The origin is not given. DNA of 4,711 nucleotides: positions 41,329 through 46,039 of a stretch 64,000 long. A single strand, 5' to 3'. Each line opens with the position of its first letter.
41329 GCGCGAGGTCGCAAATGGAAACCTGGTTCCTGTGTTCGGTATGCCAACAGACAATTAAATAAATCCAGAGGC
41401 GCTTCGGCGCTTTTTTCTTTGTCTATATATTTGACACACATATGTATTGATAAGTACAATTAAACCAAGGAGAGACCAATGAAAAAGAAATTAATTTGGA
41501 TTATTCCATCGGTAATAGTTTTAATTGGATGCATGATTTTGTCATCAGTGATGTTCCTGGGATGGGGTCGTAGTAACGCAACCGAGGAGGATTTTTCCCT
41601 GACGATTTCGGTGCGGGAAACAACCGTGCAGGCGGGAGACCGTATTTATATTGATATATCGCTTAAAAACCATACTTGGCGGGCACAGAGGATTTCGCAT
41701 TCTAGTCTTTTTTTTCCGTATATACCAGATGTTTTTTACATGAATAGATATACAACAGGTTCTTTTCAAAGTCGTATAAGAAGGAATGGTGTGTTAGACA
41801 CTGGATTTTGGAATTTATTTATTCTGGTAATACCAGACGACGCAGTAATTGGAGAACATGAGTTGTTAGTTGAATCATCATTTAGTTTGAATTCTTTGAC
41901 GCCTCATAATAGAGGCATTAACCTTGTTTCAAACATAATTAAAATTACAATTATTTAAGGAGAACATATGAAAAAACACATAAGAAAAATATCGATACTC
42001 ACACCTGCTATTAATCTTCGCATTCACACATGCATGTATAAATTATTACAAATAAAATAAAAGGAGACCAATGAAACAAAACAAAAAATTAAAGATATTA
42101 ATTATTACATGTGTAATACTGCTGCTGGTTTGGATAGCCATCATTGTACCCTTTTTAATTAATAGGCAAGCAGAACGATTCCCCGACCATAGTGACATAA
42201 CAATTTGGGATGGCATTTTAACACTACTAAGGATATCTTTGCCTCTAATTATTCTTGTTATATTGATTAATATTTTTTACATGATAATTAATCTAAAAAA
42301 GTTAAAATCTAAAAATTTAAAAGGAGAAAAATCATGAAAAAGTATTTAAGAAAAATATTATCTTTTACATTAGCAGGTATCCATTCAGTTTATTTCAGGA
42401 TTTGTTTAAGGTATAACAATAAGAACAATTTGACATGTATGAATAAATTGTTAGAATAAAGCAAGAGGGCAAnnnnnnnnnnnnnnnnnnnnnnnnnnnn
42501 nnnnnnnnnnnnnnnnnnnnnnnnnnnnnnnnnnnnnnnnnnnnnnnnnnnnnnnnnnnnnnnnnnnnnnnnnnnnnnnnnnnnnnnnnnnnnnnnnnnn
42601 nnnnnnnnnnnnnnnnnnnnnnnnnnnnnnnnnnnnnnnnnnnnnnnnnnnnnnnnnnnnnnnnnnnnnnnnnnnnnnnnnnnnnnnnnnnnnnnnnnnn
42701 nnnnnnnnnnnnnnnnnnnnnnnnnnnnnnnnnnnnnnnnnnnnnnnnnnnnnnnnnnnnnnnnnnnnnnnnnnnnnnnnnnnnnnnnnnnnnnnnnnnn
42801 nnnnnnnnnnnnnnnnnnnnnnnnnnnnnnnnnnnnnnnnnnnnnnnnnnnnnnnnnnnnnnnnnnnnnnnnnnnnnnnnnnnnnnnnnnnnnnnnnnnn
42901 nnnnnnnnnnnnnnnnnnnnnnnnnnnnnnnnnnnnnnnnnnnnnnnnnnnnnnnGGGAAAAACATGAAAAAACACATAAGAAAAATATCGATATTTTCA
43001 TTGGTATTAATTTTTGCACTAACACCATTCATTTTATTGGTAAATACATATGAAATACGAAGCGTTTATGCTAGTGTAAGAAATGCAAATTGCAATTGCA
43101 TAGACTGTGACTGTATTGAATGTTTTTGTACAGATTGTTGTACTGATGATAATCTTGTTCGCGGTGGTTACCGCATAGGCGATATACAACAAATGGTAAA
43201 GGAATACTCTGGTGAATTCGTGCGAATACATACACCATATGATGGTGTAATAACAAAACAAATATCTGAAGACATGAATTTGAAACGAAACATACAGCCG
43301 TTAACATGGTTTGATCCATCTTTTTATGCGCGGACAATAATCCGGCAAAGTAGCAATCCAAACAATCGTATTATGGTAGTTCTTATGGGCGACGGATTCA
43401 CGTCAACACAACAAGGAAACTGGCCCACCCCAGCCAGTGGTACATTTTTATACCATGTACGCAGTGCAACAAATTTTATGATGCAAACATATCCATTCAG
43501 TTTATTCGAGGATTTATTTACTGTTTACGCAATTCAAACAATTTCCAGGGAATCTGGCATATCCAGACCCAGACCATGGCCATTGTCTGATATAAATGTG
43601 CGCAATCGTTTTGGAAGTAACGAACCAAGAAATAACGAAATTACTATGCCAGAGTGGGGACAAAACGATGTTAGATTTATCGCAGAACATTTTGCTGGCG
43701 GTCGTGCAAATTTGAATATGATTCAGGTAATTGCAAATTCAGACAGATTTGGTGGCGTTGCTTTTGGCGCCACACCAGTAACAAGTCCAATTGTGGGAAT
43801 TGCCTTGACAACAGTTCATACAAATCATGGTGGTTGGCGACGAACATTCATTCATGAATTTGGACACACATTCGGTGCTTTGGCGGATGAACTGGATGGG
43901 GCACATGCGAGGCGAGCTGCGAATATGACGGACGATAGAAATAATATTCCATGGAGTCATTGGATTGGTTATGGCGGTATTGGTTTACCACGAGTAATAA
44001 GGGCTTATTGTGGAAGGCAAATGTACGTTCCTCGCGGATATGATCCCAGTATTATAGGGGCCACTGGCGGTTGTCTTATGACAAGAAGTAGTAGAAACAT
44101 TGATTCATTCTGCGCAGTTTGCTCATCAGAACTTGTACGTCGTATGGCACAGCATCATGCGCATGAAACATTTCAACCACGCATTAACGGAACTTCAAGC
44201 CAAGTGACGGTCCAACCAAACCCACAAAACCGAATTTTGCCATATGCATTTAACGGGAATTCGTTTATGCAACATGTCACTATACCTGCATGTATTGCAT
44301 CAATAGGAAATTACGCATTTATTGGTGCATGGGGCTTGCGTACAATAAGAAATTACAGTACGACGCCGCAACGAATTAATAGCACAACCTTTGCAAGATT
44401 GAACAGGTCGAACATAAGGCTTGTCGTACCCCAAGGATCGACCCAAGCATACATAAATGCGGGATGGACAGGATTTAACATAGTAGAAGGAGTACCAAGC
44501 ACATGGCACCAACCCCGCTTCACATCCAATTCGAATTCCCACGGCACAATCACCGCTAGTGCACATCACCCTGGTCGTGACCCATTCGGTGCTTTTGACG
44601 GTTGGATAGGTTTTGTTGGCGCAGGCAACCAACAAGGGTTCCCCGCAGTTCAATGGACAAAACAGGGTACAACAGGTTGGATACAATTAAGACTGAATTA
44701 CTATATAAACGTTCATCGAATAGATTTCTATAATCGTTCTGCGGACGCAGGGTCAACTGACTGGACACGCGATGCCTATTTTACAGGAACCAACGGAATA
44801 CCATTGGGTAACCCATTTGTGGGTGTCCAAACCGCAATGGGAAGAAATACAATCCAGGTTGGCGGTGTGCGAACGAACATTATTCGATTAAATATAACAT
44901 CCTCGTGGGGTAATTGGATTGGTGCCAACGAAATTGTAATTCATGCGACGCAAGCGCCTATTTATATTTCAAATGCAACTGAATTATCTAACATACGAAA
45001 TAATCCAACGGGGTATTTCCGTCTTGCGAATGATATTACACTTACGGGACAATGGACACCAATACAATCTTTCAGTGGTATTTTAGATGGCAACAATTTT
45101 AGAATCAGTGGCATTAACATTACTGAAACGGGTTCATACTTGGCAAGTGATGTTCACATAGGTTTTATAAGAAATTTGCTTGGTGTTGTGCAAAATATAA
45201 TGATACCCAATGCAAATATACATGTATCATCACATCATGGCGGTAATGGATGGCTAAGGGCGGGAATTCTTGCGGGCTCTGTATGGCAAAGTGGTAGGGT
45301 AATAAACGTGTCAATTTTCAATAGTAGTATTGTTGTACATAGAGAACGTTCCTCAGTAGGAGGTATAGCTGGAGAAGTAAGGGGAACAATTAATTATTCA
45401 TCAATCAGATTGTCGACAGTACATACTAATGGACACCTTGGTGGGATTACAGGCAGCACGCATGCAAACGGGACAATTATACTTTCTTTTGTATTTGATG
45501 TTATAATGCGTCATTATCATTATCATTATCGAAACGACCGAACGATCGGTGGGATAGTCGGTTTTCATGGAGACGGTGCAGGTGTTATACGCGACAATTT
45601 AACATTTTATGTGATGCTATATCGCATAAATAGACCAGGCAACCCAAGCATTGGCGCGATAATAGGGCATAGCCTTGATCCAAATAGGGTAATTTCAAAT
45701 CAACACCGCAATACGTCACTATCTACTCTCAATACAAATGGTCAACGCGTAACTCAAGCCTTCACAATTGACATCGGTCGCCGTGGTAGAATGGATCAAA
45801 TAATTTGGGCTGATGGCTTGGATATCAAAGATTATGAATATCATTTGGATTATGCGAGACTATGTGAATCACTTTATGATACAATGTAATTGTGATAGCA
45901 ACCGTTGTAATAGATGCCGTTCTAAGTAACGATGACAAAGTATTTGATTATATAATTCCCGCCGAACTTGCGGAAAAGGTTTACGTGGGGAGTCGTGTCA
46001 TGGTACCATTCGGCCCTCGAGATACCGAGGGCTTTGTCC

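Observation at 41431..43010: Three tandem cassettes: promoter, small membrane-protein gene, and 5' stub of the downstream peptidase gene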

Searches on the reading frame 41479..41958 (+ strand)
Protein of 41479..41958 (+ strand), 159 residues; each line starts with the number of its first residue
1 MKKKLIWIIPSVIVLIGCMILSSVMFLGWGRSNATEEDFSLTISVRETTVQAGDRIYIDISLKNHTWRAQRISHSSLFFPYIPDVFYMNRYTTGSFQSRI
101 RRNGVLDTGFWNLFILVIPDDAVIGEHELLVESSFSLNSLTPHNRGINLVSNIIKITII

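Call 4: search_protein_families(library=pfam, proteins=[window:41479-41958:+], max_evalue=1)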
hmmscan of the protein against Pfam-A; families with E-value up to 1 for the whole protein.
window:41479-41958:+ (159 aa): 0 families

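Call 52: search_protein_families(library=ncbifam, proteins=[window:41479-41958:+], max_evalue=0.1)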
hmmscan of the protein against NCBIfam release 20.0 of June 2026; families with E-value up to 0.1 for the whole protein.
window:41479-41958:+ (159 aa): 0 families

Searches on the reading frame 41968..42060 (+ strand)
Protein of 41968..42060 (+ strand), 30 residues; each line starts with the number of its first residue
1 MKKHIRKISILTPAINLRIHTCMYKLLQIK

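Call 4: search_protein_families(library=pfam, proteins=[window:41968-42060:+], max_evalue=1)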
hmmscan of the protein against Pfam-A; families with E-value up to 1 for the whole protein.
window:41968-42060:+ (30 aa): 1 family
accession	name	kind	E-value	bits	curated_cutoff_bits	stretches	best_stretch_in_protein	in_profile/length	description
PF16780.10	AIMP2_LysRS_bd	-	0.089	13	27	1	16-29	17-30/47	AIMP2 lysyl-tRNA synthetase binding domain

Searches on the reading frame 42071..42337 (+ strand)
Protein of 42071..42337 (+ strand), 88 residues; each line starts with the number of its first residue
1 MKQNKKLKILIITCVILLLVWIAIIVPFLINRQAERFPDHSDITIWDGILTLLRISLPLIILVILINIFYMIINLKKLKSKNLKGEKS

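Call 4: search_protein_families(library=pfam, proteins=[window:42071-42337:+], max_evalue=1)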
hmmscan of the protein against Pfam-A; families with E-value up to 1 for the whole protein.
window:42071-42337:+ (88 aa): 14 families
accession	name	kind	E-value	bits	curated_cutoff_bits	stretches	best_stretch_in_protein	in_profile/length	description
PF03631.20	Virul_fac_BrkB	-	0.00037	20.7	33.7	1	5-79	113-189/259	Virulence factor BrkB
PF05814.16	Ac76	-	0.0045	17.4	22.5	1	2-34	18-50/83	Orf76 (Ac76)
PF04403.18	PqiA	-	0.016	15.6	23.8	1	10-69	5-61/156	Paraquat-inducible protein A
PF12420.13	DUF3671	-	0.019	14.9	34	1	5-79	157-216/223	Fam-L, Fam-M like protein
PF19529.4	DUF6057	-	0.053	12.8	29.8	1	3-81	182-260/569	Family of unknown function (DUF6057)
PF14037.11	YoqO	-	0.07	14.1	27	1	4-73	50-113/116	YoqO-like protein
PF07264.17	EI24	-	0.074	13.6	32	1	5-75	12-81/199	Sulfate transporter CysZ/Etoposide-induced protein 2.4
PF20990.2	DUF2207_C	-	0.19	11.8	33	1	3-74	131-185/247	Predicted membrane protein (DUF2207) C-terminal domain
PF10601.15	zf-LITAF-like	-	0.26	11.9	23.8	0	5-32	24-51/70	LITAF-like zinc ribbon domain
PF20517.3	TMEM127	-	0.29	11.7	25.3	0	47-84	4-41/113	Transmembrane protein 127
PF04277.18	OAD_gamma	-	0.34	12.1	27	1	59-85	18-44/76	Oxaloacetate decarboxylase, gamma chain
PF06143.16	Baculo_11_kDa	-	0.46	10.6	28.4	0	9-26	37-54/84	Baculovirus 11 kDa family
PF11337.13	DUF3139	-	0.51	11.4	27.3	0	5-34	2-30/83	Protein of unknown function (DUF3139)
PF12911.12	OppC_N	-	0.94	9.8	23.9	1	12-30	19-37/53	N-terminal TM domain of oligopeptide transport permease C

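Call 8: find_encoding_contigs(protein=window:42071-42337:+, flank=10000, max_places=10)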
Protein window:42071-42337:+ (88 aa): 4 contigs read that carry it; 4 places shown.
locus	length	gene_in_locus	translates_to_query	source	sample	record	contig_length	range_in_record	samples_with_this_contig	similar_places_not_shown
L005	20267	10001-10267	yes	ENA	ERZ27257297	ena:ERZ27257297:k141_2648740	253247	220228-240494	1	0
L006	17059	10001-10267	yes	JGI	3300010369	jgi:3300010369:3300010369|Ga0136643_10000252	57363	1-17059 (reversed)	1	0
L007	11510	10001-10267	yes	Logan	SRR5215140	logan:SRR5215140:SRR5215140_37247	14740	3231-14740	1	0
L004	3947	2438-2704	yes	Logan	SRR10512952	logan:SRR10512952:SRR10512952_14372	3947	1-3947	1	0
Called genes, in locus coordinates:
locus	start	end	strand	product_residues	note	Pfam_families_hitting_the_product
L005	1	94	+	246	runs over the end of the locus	PF27462:RecX_N, PF21982:RecX_HTH1 (weak), PF02631:RecX_HTH2 (weak), PF21981:RecX_HTH3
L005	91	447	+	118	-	PF01648:ACPS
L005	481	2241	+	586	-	PF01807:Zn_ribbon_DnaG, PF08275:DNAG_N, PF01751:Toprim, PF13155:Toprim_2, PF13362:Toprim_3, PF13662:Toprim_4, PF10410:DnaB_bind (weak)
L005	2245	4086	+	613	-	PF00140:Sigma70_r1_2, PF04542:Sigma70_r2, PF04539:Sigma70_r3, PF04545:Sigma70_r4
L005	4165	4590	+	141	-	-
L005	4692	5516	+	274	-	PF04055:Radical_SAM (weak)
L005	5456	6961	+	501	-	-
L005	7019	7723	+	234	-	-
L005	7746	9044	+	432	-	PF01068:DNA_ligase_A_M, PF09414:RNA_ligase (weak), PF14743:DNA_ligase_OB_2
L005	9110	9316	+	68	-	PF01192:RNA_pol_Rpb6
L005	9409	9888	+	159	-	-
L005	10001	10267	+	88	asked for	-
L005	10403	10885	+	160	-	-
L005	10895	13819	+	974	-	PF09471:Peptidase_M64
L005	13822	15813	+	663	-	PF17764:PriA_3primeBD, PF00270:DEAD, PF04851:ResIII, PF18319:Zn_ribbon_PriA, PF00271:Helicase_C, PF18074:PriA_C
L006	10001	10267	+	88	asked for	-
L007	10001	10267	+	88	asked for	-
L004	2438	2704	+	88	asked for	-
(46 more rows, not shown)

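Call 24: find_homologous_proteins(query=window:42071-42337:+, max_evalue=0.01)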
Query window:42071-42337:+ (88 aa): 1 proteins with E <= 0.01 among 17 candidates.
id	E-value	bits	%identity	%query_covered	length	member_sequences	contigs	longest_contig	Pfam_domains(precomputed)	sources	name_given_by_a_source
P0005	5.8e-46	172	100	100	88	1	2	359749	-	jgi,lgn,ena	-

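Call 52: search_protein_families(library=ncbifam, proteins=[window:42071-42337:+], max_evalue=0.1)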
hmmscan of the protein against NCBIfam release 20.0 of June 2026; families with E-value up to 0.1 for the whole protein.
window:42071-42337:+ (88 aa): 6 families
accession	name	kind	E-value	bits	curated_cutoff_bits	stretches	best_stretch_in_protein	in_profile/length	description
NF045996.1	MAG0920_fam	subfamily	0.0078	15.6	43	1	3-81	57-135/232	MAG0920 family protein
NF045849.1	ICE_MMCAP2_0565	equivalog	0.016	14.9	40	0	2-24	51-73/80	Mbov_0395 family pilin-like conjugal transfer protein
NF006283.1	PRK08455.1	equivalog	0.029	14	187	1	2-35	14-47/182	flagellar basal body-associated protein FliL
NF047496.1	HK_LIC11548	equivalog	0.052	12.3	750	1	10-71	12-64/589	LIC_11548 family sensor histidine kinase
NF046000.1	MAG1210_fam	subfamily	0.064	11.9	275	1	3-81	61-130/550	MAG1210 family protein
TIGR00739.1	yajC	equivalog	0.067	13.3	44.2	0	58-75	5-22/84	preprotein translocase subunit YajC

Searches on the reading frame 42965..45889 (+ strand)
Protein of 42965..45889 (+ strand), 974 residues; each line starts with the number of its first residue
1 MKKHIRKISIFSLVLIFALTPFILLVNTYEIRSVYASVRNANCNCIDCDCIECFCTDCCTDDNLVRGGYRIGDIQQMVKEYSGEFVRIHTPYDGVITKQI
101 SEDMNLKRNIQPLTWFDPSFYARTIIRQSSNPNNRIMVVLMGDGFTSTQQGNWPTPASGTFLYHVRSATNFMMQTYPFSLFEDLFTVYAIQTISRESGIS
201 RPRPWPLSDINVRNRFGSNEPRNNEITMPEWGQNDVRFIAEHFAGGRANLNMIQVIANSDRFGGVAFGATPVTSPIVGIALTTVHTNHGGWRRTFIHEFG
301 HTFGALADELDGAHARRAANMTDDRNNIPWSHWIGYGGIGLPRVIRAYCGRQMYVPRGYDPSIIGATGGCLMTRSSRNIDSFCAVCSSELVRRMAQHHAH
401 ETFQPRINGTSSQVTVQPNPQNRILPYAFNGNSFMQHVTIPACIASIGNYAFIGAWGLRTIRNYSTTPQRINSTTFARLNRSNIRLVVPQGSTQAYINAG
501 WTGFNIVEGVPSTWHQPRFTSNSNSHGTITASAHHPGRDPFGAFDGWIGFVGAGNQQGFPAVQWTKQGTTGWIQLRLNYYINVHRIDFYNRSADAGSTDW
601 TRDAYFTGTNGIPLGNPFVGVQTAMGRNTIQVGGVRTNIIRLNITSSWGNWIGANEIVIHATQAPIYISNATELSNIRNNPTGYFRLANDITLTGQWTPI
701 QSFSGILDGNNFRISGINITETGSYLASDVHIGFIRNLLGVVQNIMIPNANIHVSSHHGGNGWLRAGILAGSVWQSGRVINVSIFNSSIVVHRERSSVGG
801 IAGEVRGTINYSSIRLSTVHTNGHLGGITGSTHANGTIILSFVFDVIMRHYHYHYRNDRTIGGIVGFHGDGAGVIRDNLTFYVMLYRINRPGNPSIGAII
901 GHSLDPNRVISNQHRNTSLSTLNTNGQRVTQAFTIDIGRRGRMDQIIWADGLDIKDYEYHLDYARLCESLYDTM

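Call 4: search_protein_families(library=pfam, proteins=[window:42965-45889:+], max_evalue=1)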
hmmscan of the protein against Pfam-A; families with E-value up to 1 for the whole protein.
window:42965-45889:+ (974 aa): 5 families
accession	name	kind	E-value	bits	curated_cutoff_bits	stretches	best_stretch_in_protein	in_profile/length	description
PF09471.16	Peptidase_M64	-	1.8e-14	54.1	26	1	127-331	4-179/302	IgA Peptidase M64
PF13306.12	LRR_5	-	9.7e-05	22.7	27.7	1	424-485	3-62/127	BspA type Leucine rich repeat region (6 copies)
PF13582.12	Reprolysin_3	-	0.0059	17.6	22.4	1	245-305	58-120/123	Metallo-peptidase family M12B Reprolysin-like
PF24135.1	DUF7402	-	0.086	13.4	27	1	525-611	4-84/133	Domain of unknown function (DUF7402)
PF13688.12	Reprolysin_5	-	0.12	13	27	1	258-305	117-155/196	Metallo-peptidase family M12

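Call 52: search_protein_families(library=ncbifam, proteins=[window:42965-45889:+], max_evalue=0.1)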
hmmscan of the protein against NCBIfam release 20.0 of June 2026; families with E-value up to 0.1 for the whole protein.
window:42965-45889:+ (974 aa): 0 families

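Call 74: find_encoding_contigs(protein=window:42965-45889:+, flank=3000, max_places=10)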
Protein window:42965-45889:+ (974 aa): 1 contig read that carries it; 1 place shown.
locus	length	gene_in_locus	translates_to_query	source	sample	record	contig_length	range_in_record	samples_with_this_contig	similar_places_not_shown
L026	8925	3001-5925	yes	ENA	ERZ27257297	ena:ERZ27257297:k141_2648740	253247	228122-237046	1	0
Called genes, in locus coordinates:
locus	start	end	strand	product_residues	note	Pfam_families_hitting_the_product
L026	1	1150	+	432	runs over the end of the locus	PF01068:DNA_ligase_A_M, PF09414:RNA_ligase (weak), PF14743:DNA_ligase_OB_2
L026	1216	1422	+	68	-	PF01192:RNA_pol_Rpb6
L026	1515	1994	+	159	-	-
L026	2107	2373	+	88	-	-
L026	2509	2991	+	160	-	-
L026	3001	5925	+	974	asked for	PF09471:Peptidase_M64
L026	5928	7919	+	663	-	PF17764:PriA_3primeBD, PF00270:DEAD, PF04851:ResIII, PF18319:Zn_ribbon_PriA, PF00271:Helicase_C, PF18074:PriA_C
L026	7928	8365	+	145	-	PF01327:Pep_deformylase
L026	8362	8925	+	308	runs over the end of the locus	PF00551:Formyl_trans_N, PF02911:Formyl_trans_C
